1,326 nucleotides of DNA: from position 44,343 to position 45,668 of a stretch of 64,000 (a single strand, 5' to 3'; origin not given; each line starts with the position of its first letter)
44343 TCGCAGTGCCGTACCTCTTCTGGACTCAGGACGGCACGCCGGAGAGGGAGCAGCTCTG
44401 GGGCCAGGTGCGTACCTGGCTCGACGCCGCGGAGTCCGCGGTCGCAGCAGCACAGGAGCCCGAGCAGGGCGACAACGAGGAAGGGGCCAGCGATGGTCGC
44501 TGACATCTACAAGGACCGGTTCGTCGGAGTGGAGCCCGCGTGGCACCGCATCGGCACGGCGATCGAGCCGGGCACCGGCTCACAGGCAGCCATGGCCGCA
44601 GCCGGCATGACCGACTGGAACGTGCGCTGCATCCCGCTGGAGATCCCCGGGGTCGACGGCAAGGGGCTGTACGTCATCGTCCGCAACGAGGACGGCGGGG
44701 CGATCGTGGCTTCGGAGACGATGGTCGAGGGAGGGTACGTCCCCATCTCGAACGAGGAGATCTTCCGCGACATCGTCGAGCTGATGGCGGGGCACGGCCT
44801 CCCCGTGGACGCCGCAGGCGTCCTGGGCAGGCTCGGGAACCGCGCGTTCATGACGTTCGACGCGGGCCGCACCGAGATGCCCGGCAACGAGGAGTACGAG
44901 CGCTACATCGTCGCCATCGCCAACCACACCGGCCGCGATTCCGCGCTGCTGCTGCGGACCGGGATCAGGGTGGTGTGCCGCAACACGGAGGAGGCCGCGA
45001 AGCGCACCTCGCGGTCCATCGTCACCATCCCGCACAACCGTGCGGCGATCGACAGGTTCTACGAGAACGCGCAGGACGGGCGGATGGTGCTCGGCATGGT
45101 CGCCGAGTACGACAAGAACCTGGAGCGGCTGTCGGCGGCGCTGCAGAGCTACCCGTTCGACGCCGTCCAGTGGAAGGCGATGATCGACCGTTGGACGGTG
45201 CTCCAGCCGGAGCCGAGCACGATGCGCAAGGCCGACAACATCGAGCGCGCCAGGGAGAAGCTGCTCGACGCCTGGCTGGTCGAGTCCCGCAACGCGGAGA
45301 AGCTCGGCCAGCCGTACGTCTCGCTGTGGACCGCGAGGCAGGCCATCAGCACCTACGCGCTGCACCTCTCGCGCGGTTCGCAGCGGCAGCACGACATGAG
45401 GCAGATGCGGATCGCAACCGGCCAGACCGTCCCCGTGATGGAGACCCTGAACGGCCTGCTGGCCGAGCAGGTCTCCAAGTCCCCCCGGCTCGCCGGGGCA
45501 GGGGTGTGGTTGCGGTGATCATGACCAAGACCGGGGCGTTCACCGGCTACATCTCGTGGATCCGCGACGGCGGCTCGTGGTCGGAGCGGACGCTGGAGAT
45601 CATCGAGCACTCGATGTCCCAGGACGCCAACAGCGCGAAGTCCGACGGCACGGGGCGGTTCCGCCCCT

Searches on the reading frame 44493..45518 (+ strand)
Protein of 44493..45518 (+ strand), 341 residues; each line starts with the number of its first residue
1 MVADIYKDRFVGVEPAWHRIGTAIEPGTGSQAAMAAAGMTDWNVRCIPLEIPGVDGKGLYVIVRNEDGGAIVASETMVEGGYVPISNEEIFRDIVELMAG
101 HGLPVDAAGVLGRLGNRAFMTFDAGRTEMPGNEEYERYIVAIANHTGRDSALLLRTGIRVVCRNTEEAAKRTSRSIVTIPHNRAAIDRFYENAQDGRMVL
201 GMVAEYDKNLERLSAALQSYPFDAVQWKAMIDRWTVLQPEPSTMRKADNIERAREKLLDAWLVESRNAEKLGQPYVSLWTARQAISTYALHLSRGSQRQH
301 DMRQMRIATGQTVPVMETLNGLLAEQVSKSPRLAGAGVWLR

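Call 12: search_protein_families(library=pfam, proteins=[window:44493-45518:+], max_evalue=0.001)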
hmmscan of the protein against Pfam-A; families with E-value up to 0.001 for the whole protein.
window:44493-45518:+ (341 aa): 1 family
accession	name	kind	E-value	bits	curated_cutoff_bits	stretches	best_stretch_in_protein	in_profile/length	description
PF06067.16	DUF932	-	2.3e-25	90.2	23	1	78-301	5-216/227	Domain of unknown function (DUF932)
